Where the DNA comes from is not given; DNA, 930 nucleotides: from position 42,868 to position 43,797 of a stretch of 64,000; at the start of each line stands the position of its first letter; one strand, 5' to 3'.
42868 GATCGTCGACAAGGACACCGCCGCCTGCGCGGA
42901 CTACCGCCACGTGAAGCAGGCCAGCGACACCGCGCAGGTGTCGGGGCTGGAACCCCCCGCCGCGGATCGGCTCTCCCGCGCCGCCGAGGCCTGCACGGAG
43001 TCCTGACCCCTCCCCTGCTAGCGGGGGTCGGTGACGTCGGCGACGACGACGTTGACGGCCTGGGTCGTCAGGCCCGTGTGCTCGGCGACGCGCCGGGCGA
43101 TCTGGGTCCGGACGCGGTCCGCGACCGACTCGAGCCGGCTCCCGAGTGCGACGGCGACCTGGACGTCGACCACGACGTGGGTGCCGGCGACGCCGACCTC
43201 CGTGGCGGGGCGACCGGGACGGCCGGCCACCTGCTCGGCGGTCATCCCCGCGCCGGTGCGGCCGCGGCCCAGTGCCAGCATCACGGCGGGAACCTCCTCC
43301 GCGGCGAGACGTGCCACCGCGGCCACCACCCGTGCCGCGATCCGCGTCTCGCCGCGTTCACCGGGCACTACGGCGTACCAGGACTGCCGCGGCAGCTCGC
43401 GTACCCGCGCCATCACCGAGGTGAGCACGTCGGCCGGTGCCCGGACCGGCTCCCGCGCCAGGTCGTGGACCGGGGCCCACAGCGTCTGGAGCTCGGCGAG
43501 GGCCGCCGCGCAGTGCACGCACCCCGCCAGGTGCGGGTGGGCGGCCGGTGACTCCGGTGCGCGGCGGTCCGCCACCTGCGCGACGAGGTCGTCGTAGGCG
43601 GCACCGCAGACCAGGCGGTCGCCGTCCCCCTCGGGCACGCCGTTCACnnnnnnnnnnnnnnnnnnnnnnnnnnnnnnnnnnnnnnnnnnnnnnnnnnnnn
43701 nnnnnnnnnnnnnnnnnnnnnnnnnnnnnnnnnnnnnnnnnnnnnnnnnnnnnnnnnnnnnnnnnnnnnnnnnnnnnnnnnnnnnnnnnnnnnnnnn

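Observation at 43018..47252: ECF sigma factor coupled to a ZAS::Asp23 fusion protein, facing a seven-gene Asp23/DUF2273/DUF6286/AmaP operon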

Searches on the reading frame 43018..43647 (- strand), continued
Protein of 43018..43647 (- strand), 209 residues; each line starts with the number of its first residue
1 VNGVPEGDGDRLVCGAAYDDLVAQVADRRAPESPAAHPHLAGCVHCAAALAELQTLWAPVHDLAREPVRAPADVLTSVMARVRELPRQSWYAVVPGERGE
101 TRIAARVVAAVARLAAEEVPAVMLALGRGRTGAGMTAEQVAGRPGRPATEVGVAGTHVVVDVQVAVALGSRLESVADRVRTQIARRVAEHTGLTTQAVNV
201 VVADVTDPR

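Call 56: search_protein_families(library=pfam, alignment_id=A6, max_evalue=0.01)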
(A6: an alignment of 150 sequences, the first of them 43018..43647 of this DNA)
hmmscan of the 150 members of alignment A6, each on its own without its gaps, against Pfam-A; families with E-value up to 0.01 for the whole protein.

A. member 1, window:43018-43647:- (209 aa): 1 family
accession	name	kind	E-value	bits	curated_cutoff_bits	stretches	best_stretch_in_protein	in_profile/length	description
PF03780.18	Asp23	-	2.1e-13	51.1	28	1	98-205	2-107/108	Asp23 family, cell envelope-related function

B. families by the number of members that match (of 150 scanned): 8 families
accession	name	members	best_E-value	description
PF03780.18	Asp23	92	2.8e-25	Asp23 family, cell envelope-related function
PF11162.13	DUF2946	6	0.0022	Protein of unknown function (DUF2946)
PF22953.2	SpnB_Rossmann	2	0.00049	Polyketide synthase extender module SpnB, Rossmann fold domain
PF04542.20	Sigma70_r2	1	8.7e-16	Sigma-70 region 2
PF13672.11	PP2C_2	1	0.0011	Protein phosphatase 2C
PF18256.6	HscB_4_cys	1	0.0025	Co-chaperone HscB tetracysteine metal binding motif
PF19803.4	DUF6286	1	0.0079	Family of unknown function (DUF6286)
PF24453.1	DUF7569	1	0.0091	Family of unknown function (DUF7569)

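Call 57: search_solved_structures(query=A6, max_evalue=1, show_alignments=4)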
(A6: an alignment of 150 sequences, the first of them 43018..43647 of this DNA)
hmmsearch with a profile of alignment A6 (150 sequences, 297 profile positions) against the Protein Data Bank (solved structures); distinct sequences matched with E-value up to 1: 1.
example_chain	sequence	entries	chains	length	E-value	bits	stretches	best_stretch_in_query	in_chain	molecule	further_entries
5wuq_C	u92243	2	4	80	0.04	16.7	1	100-147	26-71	Anti-sigma-W factor RsiW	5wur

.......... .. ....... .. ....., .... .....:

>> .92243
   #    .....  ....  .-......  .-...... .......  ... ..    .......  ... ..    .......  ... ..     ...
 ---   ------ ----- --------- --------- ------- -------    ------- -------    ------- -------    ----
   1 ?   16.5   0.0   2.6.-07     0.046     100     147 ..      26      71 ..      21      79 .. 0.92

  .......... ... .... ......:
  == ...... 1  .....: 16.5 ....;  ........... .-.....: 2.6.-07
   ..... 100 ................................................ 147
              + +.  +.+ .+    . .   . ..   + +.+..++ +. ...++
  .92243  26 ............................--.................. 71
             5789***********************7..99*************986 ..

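Call 60: find_encoding_contigs(protein=P0001, flank=3000, max_places=3)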
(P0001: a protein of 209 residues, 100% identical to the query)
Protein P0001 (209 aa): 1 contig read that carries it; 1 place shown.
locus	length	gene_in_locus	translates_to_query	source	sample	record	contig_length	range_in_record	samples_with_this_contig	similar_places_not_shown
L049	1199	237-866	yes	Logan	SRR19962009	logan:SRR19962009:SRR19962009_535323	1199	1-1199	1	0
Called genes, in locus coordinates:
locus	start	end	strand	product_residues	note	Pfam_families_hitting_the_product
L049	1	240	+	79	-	?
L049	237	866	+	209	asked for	PF03780:Asp23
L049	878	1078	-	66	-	-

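Call 64: search_protein_families(library=pfam, max_evalue=0.001, proteins=[L010:325-1122:-, L010:1119-2519:-, L010:2527-3339:-, L010:3336-4064:-, L010:5069-5731:+, L010:61-777:+])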
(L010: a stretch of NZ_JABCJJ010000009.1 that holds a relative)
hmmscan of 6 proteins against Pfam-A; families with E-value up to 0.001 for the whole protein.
L010:325-1122:- (265 aa): 2 families
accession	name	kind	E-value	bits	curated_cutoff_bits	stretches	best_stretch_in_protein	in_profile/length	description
PF13401.12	AAA_22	-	2.2e-21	77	27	1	23-165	3-130/130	AAA domain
PF13604.12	AAA_30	-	0.00068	19.9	27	0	23-157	16-123/191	AAA domain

L010:1119-2519:- (466 aa): 7 families
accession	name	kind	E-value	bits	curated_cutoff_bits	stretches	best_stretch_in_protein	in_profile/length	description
PF09299.17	Mu-transpos_C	-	4.2e-23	81.6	21.7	1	340-397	2-60/61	Mu transposase, C-terminal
PF00665.32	rve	-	4.1e-09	37.1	32.6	1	141-253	2-102/102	Integrase core domain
PF13683.12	rve_3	-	2.8e-07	30.6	26.5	1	243-316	3-65/67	Integrase core domain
PF13384.12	HTH_23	-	4.6e-07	29.9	24.6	1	6-50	7-50/50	Homeodomain-like domain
PF13565.12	HTH_32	-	1.4e-06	29.1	33.7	1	33-109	1-72/73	Homeodomain-like domain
PF13551.12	HTH_29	-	6.1e-06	26.7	28.1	1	6-60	1-55/64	Winged helix-turn helix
PF13518.12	HTH_28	-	7.3e-06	26.4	25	1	8-55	4-50/52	Helix-turn-helix domain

L010:2527-3339:- (270 aa): 8 families
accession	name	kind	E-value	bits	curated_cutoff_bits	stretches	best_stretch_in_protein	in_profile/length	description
PF00239.26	Resolvase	-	7.5e-45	153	23.3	1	76-208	2-144/145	Resolvase, N terminal domain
PF02796.21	HTH_7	-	1.2e-10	41.8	23.8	1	211-254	1-43/45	Helix-turn-helix domain of resolvase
PF13384.12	HTH_23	-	9.2e-06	25.8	24.6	1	226-255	12-40/50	Homeodomain-like domain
PF13936.12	HTH_38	-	1e-05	25.6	27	1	214-255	3-43/44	Helix-turn-helix domain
PF13565.12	HTH_32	-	0.0002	22.3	33.7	1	195-253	8-73/73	Homeodomain-like domain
PF20432.4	Xre-like-HTH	-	0.0004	21.1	25.8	0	221-258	12-48/63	Antitoxin Xre-like helix-turn-helix domain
PF13551.12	HTH_29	-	0.00042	20.8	28.1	0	227-255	7-35/64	Winged helix-turn helix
PF08279.18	HTH_11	-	0.00047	20.4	25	0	229-253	11-36/55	HTH domain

L010:3336-4064:- (242 aa): 0 families

L010:5069-5731:+ (220 aa): 2 families
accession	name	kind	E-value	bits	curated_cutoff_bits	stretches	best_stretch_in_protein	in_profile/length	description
PF03596.19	Cad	-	2.6e-30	106.2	26.2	1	31-218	1-186/192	Cadmium resistance transporter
PF01040.23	UbiA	-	0.0009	19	34.2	1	56-120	178-243/250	UbiA prenyltransferase family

L010:61-777:+ (238 aa): 0 families

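Call 76: search_protein_families(library=pfam, max_evalue=0.0001, proteins=[L030:2141-3733:+, L030:3730-4728:+, L030:4401-5381:-, L030:3736-5097:-, L030:6593-7048:-, L030:6620-7702:+, L030:7109-7633:-, L030:7497-8285:-, L030:7856-8365:+, L030:8362-9798:+])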
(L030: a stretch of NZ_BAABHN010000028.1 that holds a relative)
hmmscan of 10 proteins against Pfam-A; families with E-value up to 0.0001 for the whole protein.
L030:2141-3733:+ (530 aa): 0 families

L030:3730-4728:+ (332 aa): 0 families

L030:4401-5381:- (326 aa): 1 family
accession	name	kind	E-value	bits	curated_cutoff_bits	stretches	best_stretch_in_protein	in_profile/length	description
PF01557.24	FAA_hydrolase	-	3e-09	37.3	23.9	1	170-319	40-205/214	Fumarylacetoacetate (FAA) hydrolase C-terminal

L030:3736-5097:- (453 aa): 1 family
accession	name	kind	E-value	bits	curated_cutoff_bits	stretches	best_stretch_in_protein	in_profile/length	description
PF04248.19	NTP_transf_9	-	2e-32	111.3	22.1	1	341-434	1-93/93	Domain of unknown function (DUF427)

L030:6593-7048:- (151 aa): 1 family
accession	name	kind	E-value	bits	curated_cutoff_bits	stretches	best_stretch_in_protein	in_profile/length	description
PF01980.22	TrmO_N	-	2.1e-23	83.2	26.8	1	28-134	3-111/116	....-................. O N-terminal domain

L030:6620-7702:+ (360 aa): 2 families
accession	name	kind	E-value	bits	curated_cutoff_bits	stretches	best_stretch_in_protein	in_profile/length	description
PF00440.29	TetR_N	-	7.4e-17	61.3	24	1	177-223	1-47/47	Bacterial regulatory proteins, tetR family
PF21351.2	TetR_C_41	-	2.6e-15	57.1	27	1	247-356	2-108/108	Tetracyclin repressor-like, C-terminal domain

L030:7109-7633:- (174 aa): 0 families

L030:7497-8285:- (262 aa): 0 families

L030:7856-8365:+ (169 aa): 0 families

L030:8362-9798:+ (478 aa): 0 families

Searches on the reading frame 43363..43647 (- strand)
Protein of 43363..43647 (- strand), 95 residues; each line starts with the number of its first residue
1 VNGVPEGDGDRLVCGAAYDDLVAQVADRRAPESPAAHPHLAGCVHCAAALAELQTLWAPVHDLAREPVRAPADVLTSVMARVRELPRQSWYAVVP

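Call 7: search_protein_families(library=pfam, max_evalue=10, proteins=[window:43378-43647:-])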
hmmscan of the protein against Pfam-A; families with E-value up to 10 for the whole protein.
seq(90 aa): 1 family
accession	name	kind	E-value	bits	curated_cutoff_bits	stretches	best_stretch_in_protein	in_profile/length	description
PF11162.13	DUF2946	-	0.014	16.6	23.7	1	15-86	36-107/117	Protein of unknown function (DUF2946)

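Call 23: search_solved_structures(query=A3, max_evalue=10, show_alignments=3)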
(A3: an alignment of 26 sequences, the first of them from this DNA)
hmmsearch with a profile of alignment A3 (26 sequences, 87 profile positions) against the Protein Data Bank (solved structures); distinct sequences matched with E-value up to 10: 5.
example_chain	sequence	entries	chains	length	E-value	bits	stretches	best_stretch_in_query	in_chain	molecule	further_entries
5wuq_C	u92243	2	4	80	0.0036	20.7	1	29-75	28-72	Anti-sigma-W factor RsiW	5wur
3hug_B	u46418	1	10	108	0.038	17.4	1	29-70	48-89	PROBABLE CONSERVED MEMBRANE PROTEIN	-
6hr0_A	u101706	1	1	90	0.41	14.1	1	21-66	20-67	Cytochrome C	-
3msu_A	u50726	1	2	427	0.67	13.4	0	34-62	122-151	Citrate synthase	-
2k3v_A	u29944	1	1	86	5.2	10.6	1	21-65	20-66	Tetraheme cytochrome c-type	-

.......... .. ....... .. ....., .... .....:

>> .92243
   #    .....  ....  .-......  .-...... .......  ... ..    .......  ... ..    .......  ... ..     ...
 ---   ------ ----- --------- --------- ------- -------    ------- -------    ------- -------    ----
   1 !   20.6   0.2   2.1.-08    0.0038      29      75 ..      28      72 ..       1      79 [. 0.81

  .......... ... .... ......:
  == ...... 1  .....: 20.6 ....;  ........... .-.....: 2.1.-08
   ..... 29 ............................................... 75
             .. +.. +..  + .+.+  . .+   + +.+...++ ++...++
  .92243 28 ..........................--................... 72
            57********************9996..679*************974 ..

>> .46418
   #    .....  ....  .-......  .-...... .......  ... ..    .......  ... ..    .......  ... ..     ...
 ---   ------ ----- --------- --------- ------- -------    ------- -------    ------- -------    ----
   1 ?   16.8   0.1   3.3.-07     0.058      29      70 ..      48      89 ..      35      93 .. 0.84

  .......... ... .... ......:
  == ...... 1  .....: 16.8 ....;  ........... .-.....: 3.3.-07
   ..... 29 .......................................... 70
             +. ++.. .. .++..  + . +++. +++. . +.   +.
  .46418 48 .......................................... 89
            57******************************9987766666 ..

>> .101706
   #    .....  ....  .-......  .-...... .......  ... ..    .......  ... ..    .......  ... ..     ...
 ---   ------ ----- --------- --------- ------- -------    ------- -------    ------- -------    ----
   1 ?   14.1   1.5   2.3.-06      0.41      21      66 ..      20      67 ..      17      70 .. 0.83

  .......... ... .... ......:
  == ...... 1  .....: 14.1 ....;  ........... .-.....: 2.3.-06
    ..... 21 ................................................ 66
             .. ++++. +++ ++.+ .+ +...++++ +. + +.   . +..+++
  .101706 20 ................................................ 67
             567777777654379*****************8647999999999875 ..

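Call 50: predict_structure(alignment_id=A5)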
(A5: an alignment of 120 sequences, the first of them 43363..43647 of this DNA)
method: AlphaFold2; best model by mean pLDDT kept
length: 95 residues; sequences in the alignment: 120
mean_pLDDT: 79.1   pTM: 0.57
mean pLDDT of the five models: 79.1, 78.0, 77.6, 76.7, 75.4
residues with pLDDT >= 90: 29; 70-90: 41; 50-70: 20; < 50: 5
segments of 3 or more residues with pLDDT < 50: 1-3
pLDDT, mean of each block of 10 residues (from residue 1): 51 87 85 65 89 94 87 90 77 58
secondary structure, 60 per line:
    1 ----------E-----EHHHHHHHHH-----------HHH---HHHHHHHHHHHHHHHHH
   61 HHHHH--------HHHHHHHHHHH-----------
elements in order: H18-26 H44-65 H74-84

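Call 52: search_protein_representatives(protein=window:43363-43647:-)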
Query: 95 residues. Proteins with E-value up to 0.001 (for the whole library): 186; up to 1e-10: 34; up to 1e-30: 0. The best 150 are listed.
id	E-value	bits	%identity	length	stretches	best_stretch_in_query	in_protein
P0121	2.2e-20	89.3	54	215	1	2-94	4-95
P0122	4.5e-20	88.2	62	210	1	6-95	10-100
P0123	5.8e-20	87.9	59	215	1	6-93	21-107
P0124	4.0e-19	85.2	58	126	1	9-94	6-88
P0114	8.4e-19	84.2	58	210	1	8-94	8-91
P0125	1.5e-18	83.3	63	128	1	7-85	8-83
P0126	2.7e-18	82.6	57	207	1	9-95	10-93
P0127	3.7e-17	78.9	54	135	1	3-84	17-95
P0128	7.6e-17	77.9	54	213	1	3-84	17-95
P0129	2.3e-15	73.2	54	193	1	11-94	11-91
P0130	2.4e-15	73.1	49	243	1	9-95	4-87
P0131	1.3e-14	70.8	45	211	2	5-94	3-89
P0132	1.8e-14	70.3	52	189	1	11-94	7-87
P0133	6.3e-14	68.6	45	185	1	4-92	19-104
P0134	8.7e-14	68.1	43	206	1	4-94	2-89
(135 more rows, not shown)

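Call 74: fold_search(model_id=the predicted structure, library=pdb)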
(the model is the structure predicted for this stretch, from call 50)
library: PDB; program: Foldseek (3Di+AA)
matches with E <= 10: 15; with E <= 0.001: 0
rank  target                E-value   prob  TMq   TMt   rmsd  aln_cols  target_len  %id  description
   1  5wuq_C                3.8e+00  0.15  0.35  0.44   7.0        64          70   26  Crystal structure of SigW in complex with its anti-sigma RsiW, a zinc binding form (released 2017-03-29)
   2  3hug_F                4.3e+00  0.08  0.29  0.43   4.7        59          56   30  Crystal structure of Mycobacterium tuberculosis anti-sigma factor RslA in complex with -35 promoter binding domain of  (released 2010-03-02)
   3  1tw9_E                4.6e+00  0.04  0.22  0.13   7.9        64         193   14  Glutathione Transferase-2, apo form, from the nematode Heligmosomoides polygyrus (released 2004-08-03)
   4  3hug_H                4.9e+00  0.13  0.35  0.48   4.9        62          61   21  Crystal structure of Mycobacterium tuberculosis anti-sigma factor RslA in complex with -35 promoter binding domain of  (released 2010-03-02)
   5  3hug_P                5.2e+00  0.08  0.28  0.41   6.2        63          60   24  Crystal structure of Mycobacterium tuberculosis anti-sigma factor RslA in complex with -35 promoter binding domain of  (released 2010-03-02)
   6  9n78_LL               5.2e+00  0.05  0.22  0.15  14.8        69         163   17  SSU processome maturation and disassembly, State L (released 2025-11-05)
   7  5hj8_C                5.9e+00  0.06  0.28  0.23  23.6        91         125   11  Bacterial sodium channel neck 3G mutant (released 2016-03-09)
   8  7kal_D                6.3e+00  0.04  0.21  0.05  18.2        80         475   12  Cryo-EM structure of the Sec complex from T. lanuginosus, wild-type, class with Sec62, plug-open conformation (released 2021-01-06)
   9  1tw9_G                6.3e+00  0.03  0.22  0.13   7.9        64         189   14  Glutathione Transferase-2, apo form, from the nematode Heligmosomoides polygyrus (released 2004-08-03)
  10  3hug_J                6.7e+00  0.08  0.31  0.41   4.9        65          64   20  Crystal structure of Mycobacterium tuberculosis anti-sigma factor RslA in complex with -35 promoter binding domain of  (released 2010-03-02)
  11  3hug_B                7.6e+00  0.06  0.29  0.40   6.0        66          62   23  Crystal structure of Mycobacterium tuberculosis anti-sigma factor RslA in complex with -35 promoter binding domain of  (released 2010-03-02)
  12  2ib0_A                7.6e+00  0.02  0.21  0.16  12.4        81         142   20  Crystal structure of a conserved hypothetical protein, rv2844, from Mycobacterium tuberculosis (released 2006-09-26)
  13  1or7_F                8.1e+00  0.06  0.29  0.37  12.1        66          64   17  Crystal Structure of Escherichia coli sigmaE with the Cytoplasmic Domain of its Anti-sigma RseA (released 2003-04-15)
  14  7qxm_E                8.1e+00  0.04  0.22  0.07  12.1        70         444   11  Crystal structure of the Vibrio cholerae replicative helicase (DnaB) (released 2022-05-25)
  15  2z2s_D                8.6e+00  0.14  0.42  0.25   8.9        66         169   26  Crystal Structure of Rhodobacter sphaeroides SigE in complex with the anti-sigma ChrR (released 2008-02-05)
